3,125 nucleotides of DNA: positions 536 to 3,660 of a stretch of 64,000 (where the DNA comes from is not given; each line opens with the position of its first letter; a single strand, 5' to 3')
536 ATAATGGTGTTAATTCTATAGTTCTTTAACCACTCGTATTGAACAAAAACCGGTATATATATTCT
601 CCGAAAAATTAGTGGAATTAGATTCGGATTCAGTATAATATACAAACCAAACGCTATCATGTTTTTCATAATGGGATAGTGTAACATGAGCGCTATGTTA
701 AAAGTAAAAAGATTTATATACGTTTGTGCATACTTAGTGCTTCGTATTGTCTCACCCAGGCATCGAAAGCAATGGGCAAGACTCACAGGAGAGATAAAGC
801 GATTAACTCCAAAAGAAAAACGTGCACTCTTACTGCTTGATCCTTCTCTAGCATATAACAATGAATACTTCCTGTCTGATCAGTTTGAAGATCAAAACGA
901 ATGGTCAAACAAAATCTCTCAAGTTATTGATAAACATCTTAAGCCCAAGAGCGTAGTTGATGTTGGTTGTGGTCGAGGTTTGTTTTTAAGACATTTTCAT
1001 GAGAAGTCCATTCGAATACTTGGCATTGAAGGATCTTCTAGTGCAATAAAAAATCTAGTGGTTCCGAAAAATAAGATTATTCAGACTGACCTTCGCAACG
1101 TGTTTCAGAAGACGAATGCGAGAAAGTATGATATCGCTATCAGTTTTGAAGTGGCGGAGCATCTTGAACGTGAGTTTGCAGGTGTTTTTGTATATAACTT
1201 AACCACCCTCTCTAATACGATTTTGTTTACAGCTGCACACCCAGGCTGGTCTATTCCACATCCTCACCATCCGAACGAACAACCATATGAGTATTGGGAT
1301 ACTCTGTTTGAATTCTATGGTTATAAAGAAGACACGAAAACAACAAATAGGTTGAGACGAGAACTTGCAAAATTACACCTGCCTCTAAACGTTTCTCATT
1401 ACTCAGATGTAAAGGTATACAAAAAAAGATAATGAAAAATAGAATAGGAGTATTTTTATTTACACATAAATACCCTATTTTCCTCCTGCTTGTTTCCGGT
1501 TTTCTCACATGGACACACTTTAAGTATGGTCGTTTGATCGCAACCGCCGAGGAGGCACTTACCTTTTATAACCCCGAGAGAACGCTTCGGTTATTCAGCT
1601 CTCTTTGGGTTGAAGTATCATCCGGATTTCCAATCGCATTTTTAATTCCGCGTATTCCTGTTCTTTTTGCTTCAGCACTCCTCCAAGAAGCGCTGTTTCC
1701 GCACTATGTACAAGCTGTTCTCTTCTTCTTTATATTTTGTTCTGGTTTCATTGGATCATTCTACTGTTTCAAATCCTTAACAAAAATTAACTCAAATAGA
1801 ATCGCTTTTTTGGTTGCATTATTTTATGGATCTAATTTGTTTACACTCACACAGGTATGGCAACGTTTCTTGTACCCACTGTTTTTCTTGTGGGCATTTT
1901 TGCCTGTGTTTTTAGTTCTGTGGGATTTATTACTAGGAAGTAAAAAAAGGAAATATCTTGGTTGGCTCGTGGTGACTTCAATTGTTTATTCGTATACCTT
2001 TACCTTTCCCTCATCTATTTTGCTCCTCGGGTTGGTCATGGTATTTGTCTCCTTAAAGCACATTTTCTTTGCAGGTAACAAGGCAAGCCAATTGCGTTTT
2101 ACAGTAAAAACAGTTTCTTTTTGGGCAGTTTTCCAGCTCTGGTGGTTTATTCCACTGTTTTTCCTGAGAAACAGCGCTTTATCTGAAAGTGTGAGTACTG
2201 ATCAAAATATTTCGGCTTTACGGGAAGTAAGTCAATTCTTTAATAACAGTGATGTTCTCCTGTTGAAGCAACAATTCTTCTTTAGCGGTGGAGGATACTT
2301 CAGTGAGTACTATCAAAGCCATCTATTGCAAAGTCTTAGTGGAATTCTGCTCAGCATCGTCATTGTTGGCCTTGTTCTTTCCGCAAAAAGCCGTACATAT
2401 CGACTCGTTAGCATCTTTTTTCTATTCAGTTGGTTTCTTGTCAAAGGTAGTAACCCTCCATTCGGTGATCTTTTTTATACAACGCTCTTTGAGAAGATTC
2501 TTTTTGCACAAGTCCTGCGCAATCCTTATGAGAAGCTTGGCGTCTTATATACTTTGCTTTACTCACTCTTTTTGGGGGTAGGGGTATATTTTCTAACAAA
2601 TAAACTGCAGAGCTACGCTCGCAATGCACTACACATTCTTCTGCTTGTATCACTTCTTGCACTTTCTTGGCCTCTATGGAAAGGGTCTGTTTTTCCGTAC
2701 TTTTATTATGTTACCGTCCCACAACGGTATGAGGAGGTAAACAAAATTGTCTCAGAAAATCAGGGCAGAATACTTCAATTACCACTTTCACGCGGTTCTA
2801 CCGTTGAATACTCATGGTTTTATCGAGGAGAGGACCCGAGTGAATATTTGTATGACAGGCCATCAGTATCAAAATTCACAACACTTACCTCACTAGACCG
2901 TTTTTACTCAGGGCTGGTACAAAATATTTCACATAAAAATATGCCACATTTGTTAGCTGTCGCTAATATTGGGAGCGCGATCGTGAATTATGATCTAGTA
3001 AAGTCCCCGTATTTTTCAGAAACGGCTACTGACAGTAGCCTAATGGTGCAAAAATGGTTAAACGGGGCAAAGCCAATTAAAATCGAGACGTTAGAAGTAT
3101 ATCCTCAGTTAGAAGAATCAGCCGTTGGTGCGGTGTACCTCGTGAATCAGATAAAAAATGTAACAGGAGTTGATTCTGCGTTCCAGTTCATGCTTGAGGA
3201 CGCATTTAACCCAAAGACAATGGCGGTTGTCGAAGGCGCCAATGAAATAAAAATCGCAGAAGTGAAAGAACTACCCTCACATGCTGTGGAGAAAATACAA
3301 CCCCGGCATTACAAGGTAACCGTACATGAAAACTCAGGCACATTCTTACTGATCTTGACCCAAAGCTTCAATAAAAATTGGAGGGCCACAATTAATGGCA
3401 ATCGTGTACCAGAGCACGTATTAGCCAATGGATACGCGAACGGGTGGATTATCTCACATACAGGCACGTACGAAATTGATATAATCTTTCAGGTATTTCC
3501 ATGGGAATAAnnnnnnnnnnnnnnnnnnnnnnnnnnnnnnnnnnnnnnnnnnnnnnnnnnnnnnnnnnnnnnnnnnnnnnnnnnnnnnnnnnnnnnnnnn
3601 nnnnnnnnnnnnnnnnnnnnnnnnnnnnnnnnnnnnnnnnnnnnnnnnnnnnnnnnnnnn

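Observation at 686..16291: Four diverged paralogs of a 690-900 aa polytopic membrane protein, interleaved with methyltransferases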

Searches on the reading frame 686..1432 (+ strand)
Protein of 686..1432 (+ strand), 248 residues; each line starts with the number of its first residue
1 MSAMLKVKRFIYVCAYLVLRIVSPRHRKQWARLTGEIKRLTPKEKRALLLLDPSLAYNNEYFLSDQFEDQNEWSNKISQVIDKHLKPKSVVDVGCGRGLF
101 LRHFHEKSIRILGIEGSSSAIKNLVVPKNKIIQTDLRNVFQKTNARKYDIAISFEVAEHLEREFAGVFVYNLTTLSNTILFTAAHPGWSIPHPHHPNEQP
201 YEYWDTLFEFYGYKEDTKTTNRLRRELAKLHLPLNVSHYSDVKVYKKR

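Call 4: search_protein_families(library=pfam, proteins=[window:686-1432:+], max_evalue=0.01)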
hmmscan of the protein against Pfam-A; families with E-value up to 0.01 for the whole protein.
window:686-1432:+ (248 aa): 9 families
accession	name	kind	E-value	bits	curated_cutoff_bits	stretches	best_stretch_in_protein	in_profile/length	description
PF13489.12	Methyltransf_23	-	1.8e-11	44.5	27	1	70-161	6-95/164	Methyltransferase domain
PF08241.18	Methyltransf_11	-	2e-06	28.8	21.2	1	91-161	1-74/95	Methyltransferase domain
PF08242.18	Methyltransf_12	-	2.2e-06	28.8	30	1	91-162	1-79/98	Methyltransferase domain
PF07021.18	MetW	-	2.6e-06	27.6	21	1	81-152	7-80/193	Methionine biosynthesis protein MetW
PF13649.12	Methyltransf_25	-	1.7e-05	25.9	27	1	90-163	1-80/97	Methyltransferase domain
PF02353.26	CMAS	-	0.00019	21.3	27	1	49-163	23-143/273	Mycolic acid cyclopropane synthetase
PF03848.20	TehB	-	0.00056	19.8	20.4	1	63-176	9-124/193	Tellurite resistance protein TehB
PF23525.1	Methyltransf_36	-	0.0035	17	27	1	77-106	28-60/268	AprA MT2-like domain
PF13847.12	Methyltransf_31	-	0.0073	16.4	27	0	88-157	5-84/145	Methyltransferase domain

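Call 70: find_encoding_contigs(protein=window:686-1432:+, flank=10000, max_places=1)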
Protein window:686-1432:+ (248 aa): 3 contigs read that carry it; 1 place shown.
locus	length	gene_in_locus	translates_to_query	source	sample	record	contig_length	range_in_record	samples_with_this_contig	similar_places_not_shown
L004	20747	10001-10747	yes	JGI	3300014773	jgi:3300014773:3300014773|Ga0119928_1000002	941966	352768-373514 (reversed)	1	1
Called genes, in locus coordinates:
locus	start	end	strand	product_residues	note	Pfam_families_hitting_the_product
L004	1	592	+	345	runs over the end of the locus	PF01073:3Beta_HSD, PF01370:Epimerase, PF02719:Polysacc_synt_2, PF04321:RmlD_sub_bind (weak), PF16363:GDP_Man_Dehyd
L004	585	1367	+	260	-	PF00483:NTP_transferase, PF12804:NTP_transf_3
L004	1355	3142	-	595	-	-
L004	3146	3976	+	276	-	PF00535:Glycos_transf_2, PF10111:Glyco_tranf_2_2, PF13641:Glyco_tranf_2_3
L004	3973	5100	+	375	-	PF13439:Glyco_transf_4, PF13579:Glyco_trans_4_4, PF20706:GT4-conflict (weak), PF00534:Glycos_transf_1, PF13692:Glyco_trans_1_4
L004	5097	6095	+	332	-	PF01073:3Beta_HSD, PF01370:Epimerase, PF02719:Polysacc_synt_2, PF04321:RmlD_sub_bind, PF05368:NmrA, PF13460:NAD_binding_10, PF16363:GDP_Man_Dehyd, PF07993:NAD_binding_4, +1 more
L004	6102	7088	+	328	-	PF01073:3Beta_HSD (weak), PF01370:Epimerase, PF16363:GDP_Man_Dehyd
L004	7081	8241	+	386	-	PF00534:Glycos_transf_1, PF13692:Glyco_trans_1_4, PF26337:Gtf3_C (faint)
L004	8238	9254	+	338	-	PF00535:Glycos_transf_2, PF13641:Glyco_tranf_2_3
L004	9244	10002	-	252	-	PF05050:Methyltransf_21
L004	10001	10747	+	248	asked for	PF13489:Methyltransf_23, PF07021:MetW (weak), PF08241:Methyltransf_11 (weak), PF08242:Methyltransf_12 (weak), PF13649:Methyltransf_25 (faint)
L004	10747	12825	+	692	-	-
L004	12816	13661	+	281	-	PF01209:Ubie_methyltran, PF13489:Methyltransf_23, PF07021:MetW, PF13847:Methyltransf_31, PF08241:Methyltransf_11, PF08242:Methyltransf_12, PF13649:Methyltransf_25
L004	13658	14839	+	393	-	PF00534:Glycos_transf_1, PF13692:Glyco_trans_1_4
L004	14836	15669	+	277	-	PF00535:Glycos_transf_2, PF10111:Glyco_tranf_2_2, PF13641:Glyco_tranf_2_3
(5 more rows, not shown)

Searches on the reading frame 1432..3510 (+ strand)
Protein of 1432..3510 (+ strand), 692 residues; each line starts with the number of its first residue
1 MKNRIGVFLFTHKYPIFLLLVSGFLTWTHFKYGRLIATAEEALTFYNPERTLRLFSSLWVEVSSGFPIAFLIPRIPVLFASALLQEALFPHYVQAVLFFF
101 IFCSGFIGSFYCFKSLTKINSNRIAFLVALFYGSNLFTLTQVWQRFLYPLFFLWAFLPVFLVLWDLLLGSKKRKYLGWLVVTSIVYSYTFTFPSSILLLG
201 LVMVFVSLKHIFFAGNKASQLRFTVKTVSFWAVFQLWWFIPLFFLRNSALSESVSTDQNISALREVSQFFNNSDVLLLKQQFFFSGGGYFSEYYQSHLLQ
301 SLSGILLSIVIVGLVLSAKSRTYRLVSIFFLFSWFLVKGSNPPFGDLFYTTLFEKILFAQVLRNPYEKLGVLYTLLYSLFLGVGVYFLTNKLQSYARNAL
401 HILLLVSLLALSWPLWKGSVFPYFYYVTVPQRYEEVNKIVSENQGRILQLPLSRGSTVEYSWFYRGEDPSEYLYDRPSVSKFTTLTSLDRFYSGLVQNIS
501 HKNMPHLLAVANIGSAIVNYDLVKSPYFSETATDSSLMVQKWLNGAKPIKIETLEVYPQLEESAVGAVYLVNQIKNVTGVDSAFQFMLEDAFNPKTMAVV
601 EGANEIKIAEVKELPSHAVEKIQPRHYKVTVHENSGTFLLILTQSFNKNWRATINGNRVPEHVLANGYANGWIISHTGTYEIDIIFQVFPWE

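Call 4: search_protein_families(library=pfam, proteins=[window:1432-3510:+], max_evalue=0.01)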
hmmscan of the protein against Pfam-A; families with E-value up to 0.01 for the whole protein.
window:1432-3510:+ (692 aa): 0 families

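Call 7: search_protein_families(library=ncbifam, proteins=[window:1432-3510:+], max_evalue=0.1)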
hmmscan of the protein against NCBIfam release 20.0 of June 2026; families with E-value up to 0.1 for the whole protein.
window:1432-3510:+ (692 aa): 1 family
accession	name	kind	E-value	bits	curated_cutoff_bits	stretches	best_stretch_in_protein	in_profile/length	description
NF053599.1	transp_MmpA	equivalog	0.0021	16.7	210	1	302-458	254-406/543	MmpA family trehalose lipid delivery protein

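Call 31: search_protein_representatives(protein=window:1432-3510:+)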
Query: 692 residues. Proteins with E-value up to 0.001 (for the whole library): 1691; up to 1e-10: 836; up to 1e-30: 367. The best 150 are listed.
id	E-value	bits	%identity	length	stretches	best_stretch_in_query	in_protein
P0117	0.0e+00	1185.6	100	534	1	159-692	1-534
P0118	5.8e-137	474.3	37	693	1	1-692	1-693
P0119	7.4e-130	450.8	35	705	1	17-692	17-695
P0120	3.1e-129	448.7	36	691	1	16-689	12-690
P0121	8.0e-122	424.2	35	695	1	18-692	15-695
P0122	1.3e-120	420.2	35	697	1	11-692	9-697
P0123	3.6e-119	415.4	34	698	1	10-692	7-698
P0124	9.0e-117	407.5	34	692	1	12-692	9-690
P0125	1.7e-116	406.6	34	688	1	27-691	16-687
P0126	9.4e-112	390.9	33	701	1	2-691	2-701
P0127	1.1e-110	387.4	33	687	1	18-686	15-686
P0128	1.3e-109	383.8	34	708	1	12-692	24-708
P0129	1.9e-108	380.0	33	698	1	7-687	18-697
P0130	1.6e-106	373.7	32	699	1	24-692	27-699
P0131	1.4e-105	370.5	35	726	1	14-692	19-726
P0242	2.4e-46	174.8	30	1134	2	16-494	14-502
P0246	1.2e-45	172.5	31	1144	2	16-522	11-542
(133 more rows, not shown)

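Call 33: search_protein_families(library=pfam, alignment_id=A3, max_evalue=0.01)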
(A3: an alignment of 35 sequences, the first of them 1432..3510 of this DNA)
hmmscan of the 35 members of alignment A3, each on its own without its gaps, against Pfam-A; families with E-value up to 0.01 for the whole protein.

A. member 1, window:1432-3510:+ (692 aa): 0 families

B. families by the number of members that match (of 35 scanned): 9 families
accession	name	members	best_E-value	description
PF11847.13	GT-C_AftD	22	7.4e-23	Alpha-(1->3)-arabinofuranosyltransferase, N-terminal GT-C domain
PF20176.3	DUF6541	4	7.3e-06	Family of unknown function (DUF6541)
PF00535.33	Glycos_transf_2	2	1.6e-24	Glycosyl transferase family 2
PF13641.12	Glyco_tranf_2_3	2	1.9e-13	Glycosyltransferase like family 2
PF13632.12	Glyco_trans_2_3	1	1.1e-09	Glycosyl transferase family group 2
PF10111.15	Glyco_tranf_2_2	1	6.9e-08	Glycosyltransferase like family 2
PF18915.5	DUF5667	1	1.7e-05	Domain of unknown function (DUF5667)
PF02018.23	CBM_4_9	1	0.0017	Carbohydrate binding domain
PF23623.1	GBD_IRG7_N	1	0.008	IRG7 N-terminal galactose binding domain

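Call 37: search_solved_structures(query=A3, max_evalue=1, show_alignments=1)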
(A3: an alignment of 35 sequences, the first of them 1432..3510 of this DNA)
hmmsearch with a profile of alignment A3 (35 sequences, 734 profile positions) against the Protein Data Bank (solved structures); distinct sequences matched with E-value up to 1: 3.
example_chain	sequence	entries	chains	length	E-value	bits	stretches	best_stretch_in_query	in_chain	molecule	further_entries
6w98_A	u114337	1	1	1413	1.3e-08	36.8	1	398-561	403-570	F5/8 type C domain-containing protein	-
6wbx_A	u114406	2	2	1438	1.4e-08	36.7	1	398-561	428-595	DUF3367 domain-containing protein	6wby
5ler_1A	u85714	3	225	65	0.5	11.7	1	305-345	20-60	Pilin | Type IV conjugative transfer system pilin TraA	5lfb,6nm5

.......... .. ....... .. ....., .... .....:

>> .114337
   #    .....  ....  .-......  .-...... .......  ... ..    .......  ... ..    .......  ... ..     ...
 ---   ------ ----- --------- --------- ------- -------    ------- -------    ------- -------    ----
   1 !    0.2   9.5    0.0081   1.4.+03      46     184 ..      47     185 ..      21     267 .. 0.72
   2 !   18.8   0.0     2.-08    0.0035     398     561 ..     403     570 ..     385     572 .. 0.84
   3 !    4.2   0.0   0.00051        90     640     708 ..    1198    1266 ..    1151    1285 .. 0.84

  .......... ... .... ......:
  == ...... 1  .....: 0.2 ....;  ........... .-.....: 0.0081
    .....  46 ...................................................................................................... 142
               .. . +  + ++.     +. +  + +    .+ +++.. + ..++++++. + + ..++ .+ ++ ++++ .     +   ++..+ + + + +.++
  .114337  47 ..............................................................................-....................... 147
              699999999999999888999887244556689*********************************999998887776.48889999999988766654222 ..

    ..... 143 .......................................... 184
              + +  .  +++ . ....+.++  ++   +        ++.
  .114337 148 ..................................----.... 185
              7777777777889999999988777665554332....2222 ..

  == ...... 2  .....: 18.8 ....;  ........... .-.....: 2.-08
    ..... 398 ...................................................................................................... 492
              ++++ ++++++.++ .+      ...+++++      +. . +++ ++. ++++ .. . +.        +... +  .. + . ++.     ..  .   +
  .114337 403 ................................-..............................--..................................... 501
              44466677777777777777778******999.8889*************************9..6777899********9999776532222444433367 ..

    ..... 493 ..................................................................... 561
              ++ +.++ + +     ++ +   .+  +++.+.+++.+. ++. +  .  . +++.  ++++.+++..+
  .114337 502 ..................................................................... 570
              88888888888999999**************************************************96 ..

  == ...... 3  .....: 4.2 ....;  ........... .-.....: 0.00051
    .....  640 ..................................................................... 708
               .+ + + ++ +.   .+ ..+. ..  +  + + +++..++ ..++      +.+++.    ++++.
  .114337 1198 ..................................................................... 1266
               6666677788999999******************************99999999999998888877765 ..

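Call 78: list_cluster_members(proteins=[window:1432-3510:+, P0001, window:11033-13444:+, P0070, P0118, P0242])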
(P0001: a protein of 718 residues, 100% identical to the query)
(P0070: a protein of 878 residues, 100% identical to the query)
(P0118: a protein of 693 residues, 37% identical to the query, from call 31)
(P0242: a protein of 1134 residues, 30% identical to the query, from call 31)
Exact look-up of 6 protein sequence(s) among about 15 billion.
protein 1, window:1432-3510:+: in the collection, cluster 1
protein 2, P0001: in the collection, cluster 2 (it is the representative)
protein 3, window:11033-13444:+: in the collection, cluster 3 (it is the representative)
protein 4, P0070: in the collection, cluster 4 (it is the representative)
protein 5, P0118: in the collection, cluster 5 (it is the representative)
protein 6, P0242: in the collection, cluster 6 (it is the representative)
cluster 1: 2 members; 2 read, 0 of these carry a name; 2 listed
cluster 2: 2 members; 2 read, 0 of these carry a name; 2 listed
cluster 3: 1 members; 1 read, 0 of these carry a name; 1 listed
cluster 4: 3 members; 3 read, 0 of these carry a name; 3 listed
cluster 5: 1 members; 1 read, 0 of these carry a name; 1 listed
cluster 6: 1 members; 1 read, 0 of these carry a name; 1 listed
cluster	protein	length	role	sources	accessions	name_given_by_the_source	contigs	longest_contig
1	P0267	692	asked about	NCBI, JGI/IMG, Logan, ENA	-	-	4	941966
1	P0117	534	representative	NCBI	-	-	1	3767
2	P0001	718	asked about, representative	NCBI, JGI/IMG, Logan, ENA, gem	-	-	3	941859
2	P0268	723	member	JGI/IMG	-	-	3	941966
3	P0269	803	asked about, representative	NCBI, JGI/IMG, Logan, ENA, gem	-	-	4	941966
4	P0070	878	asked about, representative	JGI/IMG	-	-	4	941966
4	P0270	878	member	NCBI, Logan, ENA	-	-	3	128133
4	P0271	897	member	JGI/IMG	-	-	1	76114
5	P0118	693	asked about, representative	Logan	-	-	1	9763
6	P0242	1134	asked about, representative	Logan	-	-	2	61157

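Call 83: search_solved_structures(query=P0246, max_evalue=1, show_alignments=1)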
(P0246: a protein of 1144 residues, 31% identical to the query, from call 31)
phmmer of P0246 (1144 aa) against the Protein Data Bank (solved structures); distinct sequences matched with E-value up to 1: 0.

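Call 85: search_solved_structures(query=A4, max_evalue=1, show_alignments=1)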
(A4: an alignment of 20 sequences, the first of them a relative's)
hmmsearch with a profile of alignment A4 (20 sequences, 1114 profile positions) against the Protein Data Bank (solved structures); distinct sequences matched with E-value up to 1: 0.

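Call 101: search_protein_families(library=pfam, proteins=[window:1432-3510:+], max_evalue=5)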
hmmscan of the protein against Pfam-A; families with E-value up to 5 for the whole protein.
window:1432-3510:+ (692 aa): 1 family
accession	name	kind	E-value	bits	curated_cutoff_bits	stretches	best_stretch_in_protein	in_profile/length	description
PF11847.13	GT-C_AftD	-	0.03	12.7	26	1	395-480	376-461/661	Alpha-(1->3)-arabinofuranosyltransferase, N-terminal GT-C domain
